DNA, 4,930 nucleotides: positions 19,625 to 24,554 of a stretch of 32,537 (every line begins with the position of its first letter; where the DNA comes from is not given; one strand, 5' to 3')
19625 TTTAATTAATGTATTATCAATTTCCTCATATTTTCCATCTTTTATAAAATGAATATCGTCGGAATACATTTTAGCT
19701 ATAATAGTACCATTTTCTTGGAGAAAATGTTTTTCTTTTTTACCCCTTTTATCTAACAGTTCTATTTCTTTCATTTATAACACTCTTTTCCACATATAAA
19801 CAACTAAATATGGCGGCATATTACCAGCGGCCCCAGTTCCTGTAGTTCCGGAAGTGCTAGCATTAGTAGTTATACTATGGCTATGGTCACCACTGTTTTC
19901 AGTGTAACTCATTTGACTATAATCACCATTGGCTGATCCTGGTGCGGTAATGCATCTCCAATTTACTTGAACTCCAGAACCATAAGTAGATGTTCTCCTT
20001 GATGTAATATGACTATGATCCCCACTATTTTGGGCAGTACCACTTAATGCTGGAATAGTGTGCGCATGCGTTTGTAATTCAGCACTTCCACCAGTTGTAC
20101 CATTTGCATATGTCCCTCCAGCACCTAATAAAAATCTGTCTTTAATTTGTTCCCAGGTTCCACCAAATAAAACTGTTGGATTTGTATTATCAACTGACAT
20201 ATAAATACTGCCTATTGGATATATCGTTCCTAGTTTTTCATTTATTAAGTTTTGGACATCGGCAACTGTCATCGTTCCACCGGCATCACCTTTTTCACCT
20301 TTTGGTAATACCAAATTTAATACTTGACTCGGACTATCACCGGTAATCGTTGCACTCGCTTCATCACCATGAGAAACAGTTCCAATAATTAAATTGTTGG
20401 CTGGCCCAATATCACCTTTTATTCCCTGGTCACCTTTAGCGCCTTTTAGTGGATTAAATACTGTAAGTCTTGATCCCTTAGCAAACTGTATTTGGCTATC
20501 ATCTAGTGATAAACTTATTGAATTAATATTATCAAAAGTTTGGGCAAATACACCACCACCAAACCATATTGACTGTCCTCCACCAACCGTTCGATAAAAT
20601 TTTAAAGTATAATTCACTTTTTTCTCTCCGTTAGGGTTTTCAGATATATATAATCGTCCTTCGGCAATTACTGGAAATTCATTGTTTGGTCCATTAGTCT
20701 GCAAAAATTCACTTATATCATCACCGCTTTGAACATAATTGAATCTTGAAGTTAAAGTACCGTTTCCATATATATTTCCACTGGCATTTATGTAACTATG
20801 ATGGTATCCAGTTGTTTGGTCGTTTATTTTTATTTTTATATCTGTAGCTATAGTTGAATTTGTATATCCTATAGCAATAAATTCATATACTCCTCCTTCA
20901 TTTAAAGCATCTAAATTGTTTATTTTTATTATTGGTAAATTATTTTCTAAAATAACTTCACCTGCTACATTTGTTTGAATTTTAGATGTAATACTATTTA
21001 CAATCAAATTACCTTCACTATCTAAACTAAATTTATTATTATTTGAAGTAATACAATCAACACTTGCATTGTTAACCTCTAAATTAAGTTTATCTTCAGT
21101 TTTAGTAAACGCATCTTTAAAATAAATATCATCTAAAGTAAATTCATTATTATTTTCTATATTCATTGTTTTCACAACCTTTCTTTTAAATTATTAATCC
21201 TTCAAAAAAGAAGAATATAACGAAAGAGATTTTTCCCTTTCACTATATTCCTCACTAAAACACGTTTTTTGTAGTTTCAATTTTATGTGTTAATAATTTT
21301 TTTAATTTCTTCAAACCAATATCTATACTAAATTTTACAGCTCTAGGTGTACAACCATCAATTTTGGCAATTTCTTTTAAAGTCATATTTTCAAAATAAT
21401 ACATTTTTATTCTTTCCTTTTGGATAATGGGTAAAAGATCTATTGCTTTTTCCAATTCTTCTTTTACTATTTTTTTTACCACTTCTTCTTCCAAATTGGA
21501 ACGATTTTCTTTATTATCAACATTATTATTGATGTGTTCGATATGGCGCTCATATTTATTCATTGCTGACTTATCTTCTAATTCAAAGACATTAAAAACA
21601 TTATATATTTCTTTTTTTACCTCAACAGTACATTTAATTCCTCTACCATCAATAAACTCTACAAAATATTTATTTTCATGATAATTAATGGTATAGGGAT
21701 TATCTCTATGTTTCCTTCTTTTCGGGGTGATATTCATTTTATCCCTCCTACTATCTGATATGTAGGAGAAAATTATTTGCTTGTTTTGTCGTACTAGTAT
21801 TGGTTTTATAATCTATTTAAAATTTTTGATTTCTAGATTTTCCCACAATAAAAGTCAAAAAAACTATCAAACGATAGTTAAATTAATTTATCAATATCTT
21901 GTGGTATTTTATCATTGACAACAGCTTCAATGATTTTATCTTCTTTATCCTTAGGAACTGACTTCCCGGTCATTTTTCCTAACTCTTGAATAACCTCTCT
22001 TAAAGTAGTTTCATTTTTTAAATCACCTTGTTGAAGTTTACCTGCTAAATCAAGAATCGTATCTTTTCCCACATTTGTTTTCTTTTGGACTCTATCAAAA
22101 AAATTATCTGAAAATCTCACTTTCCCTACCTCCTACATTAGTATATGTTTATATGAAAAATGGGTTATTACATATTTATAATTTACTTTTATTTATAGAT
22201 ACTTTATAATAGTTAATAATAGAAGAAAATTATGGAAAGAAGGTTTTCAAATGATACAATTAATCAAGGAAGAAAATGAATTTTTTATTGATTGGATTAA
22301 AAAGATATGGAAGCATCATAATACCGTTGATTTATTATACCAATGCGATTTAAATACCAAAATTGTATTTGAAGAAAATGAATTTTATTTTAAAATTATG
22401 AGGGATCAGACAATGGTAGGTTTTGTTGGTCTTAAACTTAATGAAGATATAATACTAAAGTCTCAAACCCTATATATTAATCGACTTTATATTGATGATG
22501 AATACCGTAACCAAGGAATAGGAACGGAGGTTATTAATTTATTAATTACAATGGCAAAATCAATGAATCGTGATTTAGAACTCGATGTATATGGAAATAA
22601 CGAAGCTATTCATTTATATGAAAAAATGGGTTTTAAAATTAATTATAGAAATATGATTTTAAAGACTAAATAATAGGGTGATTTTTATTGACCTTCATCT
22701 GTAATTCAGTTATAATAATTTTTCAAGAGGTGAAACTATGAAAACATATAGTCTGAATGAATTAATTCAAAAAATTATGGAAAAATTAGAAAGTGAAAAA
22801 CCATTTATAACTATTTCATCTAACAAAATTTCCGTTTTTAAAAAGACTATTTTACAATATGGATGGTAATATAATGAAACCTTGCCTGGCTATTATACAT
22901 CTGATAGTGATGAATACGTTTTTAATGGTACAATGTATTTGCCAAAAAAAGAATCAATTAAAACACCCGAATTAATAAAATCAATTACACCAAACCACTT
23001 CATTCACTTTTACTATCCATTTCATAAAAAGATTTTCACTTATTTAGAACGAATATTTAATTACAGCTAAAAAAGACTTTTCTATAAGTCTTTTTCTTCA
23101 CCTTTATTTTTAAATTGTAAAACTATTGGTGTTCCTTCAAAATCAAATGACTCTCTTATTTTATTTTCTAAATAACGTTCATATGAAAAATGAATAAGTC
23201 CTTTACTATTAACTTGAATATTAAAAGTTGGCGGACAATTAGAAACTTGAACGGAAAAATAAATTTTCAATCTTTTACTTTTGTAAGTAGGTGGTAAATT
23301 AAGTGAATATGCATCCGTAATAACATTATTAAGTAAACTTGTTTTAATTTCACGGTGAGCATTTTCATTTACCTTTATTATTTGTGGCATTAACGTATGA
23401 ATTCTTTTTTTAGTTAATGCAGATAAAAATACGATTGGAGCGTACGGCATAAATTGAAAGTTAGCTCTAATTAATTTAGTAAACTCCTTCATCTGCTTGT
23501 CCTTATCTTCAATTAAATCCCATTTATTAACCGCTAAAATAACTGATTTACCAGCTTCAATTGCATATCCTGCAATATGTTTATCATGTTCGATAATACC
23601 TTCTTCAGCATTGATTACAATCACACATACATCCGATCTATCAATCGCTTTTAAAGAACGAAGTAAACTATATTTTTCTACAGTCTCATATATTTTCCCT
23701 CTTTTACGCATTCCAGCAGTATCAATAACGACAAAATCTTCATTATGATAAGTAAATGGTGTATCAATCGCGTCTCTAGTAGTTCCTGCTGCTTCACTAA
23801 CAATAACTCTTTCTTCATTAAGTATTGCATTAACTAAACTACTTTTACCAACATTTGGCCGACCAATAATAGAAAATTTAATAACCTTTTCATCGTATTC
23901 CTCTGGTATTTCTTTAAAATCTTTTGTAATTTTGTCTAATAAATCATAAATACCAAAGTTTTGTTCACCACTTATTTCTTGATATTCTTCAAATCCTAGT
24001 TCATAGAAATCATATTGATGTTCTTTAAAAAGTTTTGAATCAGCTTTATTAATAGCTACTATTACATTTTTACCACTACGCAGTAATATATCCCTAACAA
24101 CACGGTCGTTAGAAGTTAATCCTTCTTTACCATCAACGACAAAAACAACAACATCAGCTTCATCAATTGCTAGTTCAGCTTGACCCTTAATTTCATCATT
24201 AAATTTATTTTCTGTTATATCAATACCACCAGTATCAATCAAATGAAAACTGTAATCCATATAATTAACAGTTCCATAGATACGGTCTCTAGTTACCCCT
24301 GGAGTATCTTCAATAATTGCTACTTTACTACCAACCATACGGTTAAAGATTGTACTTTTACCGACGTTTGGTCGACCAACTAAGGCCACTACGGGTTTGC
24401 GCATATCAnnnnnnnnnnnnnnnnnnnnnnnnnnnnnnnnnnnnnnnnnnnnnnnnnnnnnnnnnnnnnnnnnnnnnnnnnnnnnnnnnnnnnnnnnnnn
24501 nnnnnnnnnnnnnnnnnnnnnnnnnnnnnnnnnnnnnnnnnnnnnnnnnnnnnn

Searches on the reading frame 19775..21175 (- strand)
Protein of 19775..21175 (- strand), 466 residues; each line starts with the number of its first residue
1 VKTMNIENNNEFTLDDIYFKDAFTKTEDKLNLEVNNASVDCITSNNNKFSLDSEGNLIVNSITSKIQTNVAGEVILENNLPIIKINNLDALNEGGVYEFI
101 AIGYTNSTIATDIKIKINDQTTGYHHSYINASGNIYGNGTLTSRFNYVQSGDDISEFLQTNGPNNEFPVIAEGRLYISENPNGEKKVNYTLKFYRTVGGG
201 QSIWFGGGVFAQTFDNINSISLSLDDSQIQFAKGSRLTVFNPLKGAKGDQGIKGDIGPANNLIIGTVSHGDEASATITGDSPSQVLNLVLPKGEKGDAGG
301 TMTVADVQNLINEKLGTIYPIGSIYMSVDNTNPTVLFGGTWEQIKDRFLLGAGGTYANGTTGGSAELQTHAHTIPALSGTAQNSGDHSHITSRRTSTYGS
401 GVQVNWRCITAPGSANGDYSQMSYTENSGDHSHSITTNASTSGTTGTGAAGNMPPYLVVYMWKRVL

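Call 5: search_protein_families(library=pfam, proteins=[window:19775-21175:-], max_evalue=0.01)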
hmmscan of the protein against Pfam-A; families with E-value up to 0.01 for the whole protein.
window:19775-21175:- (466 aa): 1 family
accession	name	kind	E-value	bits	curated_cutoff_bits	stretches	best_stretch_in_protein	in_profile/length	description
PF21939.1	Gp10_C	-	3.6e-18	67.3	27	1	317-465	4-139/139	Baseplate structural protein Gp10, C-terminal domain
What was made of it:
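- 19775..21175 (-): Tail-fibre-like partner gene (collagen-like runs plus a Gp10_C/collar-type C-terminus). Its stop abuts the Rhs start codon. PF21939 E 3.6e-18 (call 5).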

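Call 6: search_protein_families(library=ncbifam, proteins=[window:19775-21175:-], max_evalue=0.01)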
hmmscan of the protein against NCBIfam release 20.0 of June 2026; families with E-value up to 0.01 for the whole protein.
window:19775-21175:- (466 aa): 0 families

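Call 21: search_protein_families(library=phrogs, proteins=[window:19775-21175:-], max_evalue=0.01)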
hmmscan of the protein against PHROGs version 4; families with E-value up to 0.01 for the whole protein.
window:19775-21175:- (466 aa): 12 families
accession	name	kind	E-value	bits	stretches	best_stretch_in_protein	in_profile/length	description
phrog_6465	-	tail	6.5e-18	66.3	1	308-465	108-280/281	tail protein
phrog_21962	-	tail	1.5e-15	58.3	1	244-306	81-146/321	tail protein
phrog_5717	-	tail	3.2e-15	56.5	1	301-465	985-1149/1150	tail protein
phrog_32311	-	unknown function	8.2e-12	45.7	1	243-308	206-274/577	-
phrog_2097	-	tail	4.4e-09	36.6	1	293-465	358-600/644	tail fiber protein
phrog_24267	-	unknown function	4.9e-08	33.9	1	314-465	139-265/266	-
phrog_4120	-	tail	1.8e-06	28.2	1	251-304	115-172/360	minor tail protein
phrog_21765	-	unknown function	2.9e-06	27.6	1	252-300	178-226/422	-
phrog_27088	-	unknown function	0.00017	22.3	1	245-301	82-136/269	-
phrog_6614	-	tail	0.00043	20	1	265-294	241-270/548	minor tail protein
phrog_9534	-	head and packaging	0.0029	18.3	1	305-361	247-303/303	head protein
phrog_8469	-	tail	0.0059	16.9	0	344-456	160-292/303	tail fiber protein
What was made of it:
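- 19775..21175 (-): PHROG tail and tail-fibre families (call 21).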

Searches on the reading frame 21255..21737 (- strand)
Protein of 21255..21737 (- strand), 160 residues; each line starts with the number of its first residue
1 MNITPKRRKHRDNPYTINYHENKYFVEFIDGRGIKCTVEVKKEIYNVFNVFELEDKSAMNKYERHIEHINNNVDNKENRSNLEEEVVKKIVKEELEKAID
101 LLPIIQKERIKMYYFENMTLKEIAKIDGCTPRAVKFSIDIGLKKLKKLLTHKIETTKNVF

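Call 5: search_protein_families(library=pfam, proteins=[window:21255-21737:-], max_evalue=0.01)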
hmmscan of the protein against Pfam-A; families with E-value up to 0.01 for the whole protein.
window:21255-21737:- (160 aa): 2 families
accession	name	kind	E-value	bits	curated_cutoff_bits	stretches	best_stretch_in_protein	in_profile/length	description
PF08281.18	Sigma70_r4_2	-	1.7e-08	34.4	25.7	1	93-144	2-53/54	Sigma-70, region 4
PF04545.22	Sigma70_r4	-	4e-06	26.7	24.1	1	98-147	1-50/50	Sigma-70, region 4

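Call 21: search_protein_families(library=phrogs, proteins=[window:21255-21737:-], max_evalue=0.01)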
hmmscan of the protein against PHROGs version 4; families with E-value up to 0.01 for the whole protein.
window:21255-21737:- (160 aa): 6 families
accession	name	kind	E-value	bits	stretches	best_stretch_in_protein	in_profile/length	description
phrog_11138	-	unknown function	5.6e-12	47.2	1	26-150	5-140/142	-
phrog_1740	-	transcription regulation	1.6e-08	34.5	1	61-150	122-217/567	RNA polymerase sigma factor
phrog_351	-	transcription regulation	9.3e-07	28.8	1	32-152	580-729/928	RNA polymerase sigma factor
phrog_36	-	transcription regulation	2.2e-06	28.4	1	62-150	105-188/220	transcriptional regulator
phrog_3512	-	transcription regulation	2.9e-05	25.2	1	94-150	56-114/130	sigma factor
phrog_13787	-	unknown function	0.00045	21.4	1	55-150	86-169/172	-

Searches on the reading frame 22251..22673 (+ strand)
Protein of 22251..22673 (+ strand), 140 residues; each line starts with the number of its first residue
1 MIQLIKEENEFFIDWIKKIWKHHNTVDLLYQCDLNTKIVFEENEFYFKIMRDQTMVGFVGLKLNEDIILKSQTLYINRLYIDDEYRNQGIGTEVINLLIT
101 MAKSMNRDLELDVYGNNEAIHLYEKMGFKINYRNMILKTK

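Call 12: search_protein_families(library=pfam, proteins=[window:22251-22673:+], max_evalue=0.01)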
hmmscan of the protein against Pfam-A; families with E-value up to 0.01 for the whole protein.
window:22251-22673:+ (140 aa): 7 families
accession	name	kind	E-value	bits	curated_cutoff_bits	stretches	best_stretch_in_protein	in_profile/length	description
PF00583.31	Acetyltransf_1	-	1.9e-18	67.2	20.7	1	29-128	22-116/116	Acetyltransferase (GNAT) family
PF13508.13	Acetyltransf_7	-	8.9e-14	52.1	27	1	45-129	4-83/84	Acetyltransferase (GNAT) domain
PF13673.13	Acetyltransf_10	-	6.2e-12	46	23.6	1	41-129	28-108/128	Acetyltransferase (GNAT) domain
PF08445.16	FR47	-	4.9e-06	26.9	22.1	1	68-130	16-79/86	FR47-like protein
PF13420.13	Acetyltransf_4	-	3e-05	24.5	24.3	1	38-130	45-136/155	Acetyltransferase (GNAT) domain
PF13302.13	Acetyltransf_3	-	6.6e-05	24.1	25.4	1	40-129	49-138/138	Acetyltransferase (GNAT) domain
PF17013.11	Acetyltransf_15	-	0.0089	15.9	35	0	33-100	47-99/210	Putative acetyl-transferase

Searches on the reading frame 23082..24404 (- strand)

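Call 12: search_protein_families(library=pfam, proteins=[window:23082-24404:-], max_evalue=0.01)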
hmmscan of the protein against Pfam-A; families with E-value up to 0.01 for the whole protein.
window:23082-24404:- (440 aa): 22 families
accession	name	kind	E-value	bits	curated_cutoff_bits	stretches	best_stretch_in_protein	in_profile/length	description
PF01926.29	MMR_HSR1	-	1.7e-58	196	21.9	2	6-120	2-113/113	50S ribosome-binding GTPase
PF02421.24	FeoB_N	-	2e-30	105.8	27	2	6-136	3-130/156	Ferrous iron transport protein B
PF14714.11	KH_dom-like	-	4.1e-28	97.9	27.3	1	353-432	2-81/81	KH-domain-like of EngA bacterial GTPase enzymes, C-terminal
PF00009.33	GTP_EFTU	-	5.5e-23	82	26.5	2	173-345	2-185/188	Elongation factor Tu GTP binding domain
PF03193.22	RsgA_GTPase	-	8.3e-13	49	30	1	77-234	17-170/174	RsgA GTPase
PF00350.29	Dynamin_N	-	1e-09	39.1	27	0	179-211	3-34/168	Dynamin family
PF04548.22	AIG1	-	1.3e-09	38.2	27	2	179-276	5-102/212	AIG1 family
PF08477.19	Roc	-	4.2e-08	33.9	27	1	6-122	2-119/119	Ras of Complex, Roc, domain of DAPkinase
PF09439.16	SRPRB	-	5.8e-06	26.2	25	1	2-123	2-121/178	Signal recognition particle receptor beta subunit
PF00071.28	Ras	-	7.5e-06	26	21.6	0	6-161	2-158/162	Ras family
PF10662.15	PduV-EutP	-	3.9e-05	23.9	21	0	6-159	4-141/143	Ethanolamine utilisation - propanediol utilisation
PF00025.27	Arf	-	0.00024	21.1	22.3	0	7-93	18-92/174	ADP-ribosylation factor family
PF00910.28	RNA_helicase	-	0.00039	21.3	21.5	0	179-239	3-65/105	RNA helicase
PF02492.25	cobW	-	0.00085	19.4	20.7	1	220-318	82-178/180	CobW/HypB/UreG, nucleotide-binding domain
PF05621.17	TniB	-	0.0011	18.9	22.4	0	2-23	34-55/189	Bacterial TniB protein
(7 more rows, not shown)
